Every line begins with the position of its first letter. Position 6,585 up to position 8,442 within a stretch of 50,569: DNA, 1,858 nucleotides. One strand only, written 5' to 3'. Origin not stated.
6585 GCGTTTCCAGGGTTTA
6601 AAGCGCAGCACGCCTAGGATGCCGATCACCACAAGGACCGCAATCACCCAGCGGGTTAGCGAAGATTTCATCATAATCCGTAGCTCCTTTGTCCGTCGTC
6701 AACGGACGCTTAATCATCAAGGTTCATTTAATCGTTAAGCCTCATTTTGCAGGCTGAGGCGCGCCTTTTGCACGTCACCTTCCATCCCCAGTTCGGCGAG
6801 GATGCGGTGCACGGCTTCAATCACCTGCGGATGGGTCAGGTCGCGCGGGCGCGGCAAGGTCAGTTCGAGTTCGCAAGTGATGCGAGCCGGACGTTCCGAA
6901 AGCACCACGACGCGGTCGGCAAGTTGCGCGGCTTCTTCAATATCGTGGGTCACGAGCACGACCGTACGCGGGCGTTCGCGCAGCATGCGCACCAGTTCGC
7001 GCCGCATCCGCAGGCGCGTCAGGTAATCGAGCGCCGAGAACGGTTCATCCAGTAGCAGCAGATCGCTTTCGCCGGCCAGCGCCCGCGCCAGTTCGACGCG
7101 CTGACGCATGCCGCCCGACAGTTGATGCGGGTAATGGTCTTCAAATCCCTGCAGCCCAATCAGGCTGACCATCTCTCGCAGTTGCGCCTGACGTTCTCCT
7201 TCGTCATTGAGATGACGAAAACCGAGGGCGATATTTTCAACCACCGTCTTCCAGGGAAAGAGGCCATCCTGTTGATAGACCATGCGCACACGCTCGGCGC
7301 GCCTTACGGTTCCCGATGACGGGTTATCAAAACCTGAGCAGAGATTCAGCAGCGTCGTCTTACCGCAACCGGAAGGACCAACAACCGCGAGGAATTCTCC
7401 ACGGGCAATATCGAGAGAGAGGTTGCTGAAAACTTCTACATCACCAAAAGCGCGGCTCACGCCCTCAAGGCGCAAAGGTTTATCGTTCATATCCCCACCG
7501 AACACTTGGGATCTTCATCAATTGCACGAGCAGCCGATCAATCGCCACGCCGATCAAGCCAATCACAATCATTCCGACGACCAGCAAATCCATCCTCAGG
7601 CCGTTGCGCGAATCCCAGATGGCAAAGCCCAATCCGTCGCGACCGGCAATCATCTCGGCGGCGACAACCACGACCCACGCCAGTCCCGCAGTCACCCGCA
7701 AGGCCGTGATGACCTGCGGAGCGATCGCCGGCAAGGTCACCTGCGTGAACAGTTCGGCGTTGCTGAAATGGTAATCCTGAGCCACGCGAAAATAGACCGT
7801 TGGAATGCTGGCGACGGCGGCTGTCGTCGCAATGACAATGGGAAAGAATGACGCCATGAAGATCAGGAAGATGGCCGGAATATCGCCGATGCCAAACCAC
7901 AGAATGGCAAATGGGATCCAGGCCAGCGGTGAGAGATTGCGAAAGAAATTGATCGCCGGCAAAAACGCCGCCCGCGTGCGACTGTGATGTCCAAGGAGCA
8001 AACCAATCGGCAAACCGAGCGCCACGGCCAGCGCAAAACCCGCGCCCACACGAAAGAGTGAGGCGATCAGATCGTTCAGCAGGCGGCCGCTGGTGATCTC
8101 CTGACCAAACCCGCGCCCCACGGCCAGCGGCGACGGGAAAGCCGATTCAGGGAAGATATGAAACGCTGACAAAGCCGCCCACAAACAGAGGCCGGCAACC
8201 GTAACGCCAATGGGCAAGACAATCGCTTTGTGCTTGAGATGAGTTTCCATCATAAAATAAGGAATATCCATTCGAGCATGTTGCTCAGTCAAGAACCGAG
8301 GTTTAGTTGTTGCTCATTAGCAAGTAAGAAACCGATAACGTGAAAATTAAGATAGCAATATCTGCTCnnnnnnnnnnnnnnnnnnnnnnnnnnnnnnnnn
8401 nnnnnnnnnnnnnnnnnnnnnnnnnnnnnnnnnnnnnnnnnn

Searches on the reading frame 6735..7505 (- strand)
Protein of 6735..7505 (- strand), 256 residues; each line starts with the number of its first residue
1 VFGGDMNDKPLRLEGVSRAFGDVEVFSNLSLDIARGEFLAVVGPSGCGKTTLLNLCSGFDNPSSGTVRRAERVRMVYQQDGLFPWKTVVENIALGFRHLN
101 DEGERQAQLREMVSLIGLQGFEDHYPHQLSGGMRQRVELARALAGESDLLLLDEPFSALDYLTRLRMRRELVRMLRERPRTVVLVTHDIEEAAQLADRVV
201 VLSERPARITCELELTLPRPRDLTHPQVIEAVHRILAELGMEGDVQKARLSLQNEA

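Call 57: search_protein_families(library=pfam, proteins=[window:6735-7505:-], max_evalue=0.0001)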
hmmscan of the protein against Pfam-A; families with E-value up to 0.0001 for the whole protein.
window:6735-7505:- (256 aa): 3 families
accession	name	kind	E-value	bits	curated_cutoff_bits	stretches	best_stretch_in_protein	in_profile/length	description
PF00005.33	ABC_tran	-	2.5e-32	112.8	25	1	27-156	2-136/137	ABC transporter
PF13304.12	AAA_21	-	6.3e-08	33.5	27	0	127-190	236-301/304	AAA domain, putative AbiEii toxin, Type IV TA system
PF13401.12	AAA_22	-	1.1e-05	26.2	27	1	37-123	6-65/130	AAA domain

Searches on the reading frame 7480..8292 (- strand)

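Call 57: search_protein_families(library=pfam, proteins=[window:7480-8292:-], max_evalue=0.0001)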
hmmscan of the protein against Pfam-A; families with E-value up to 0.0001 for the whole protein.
window:7480-8292:- (270 aa): 1 family
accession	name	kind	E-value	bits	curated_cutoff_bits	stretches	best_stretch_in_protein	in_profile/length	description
PF00528.27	BPD_transp_1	-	4.7e-21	75.8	26.4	1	93-254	1-177/184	Binding-protein-dependent transport system inner membrane component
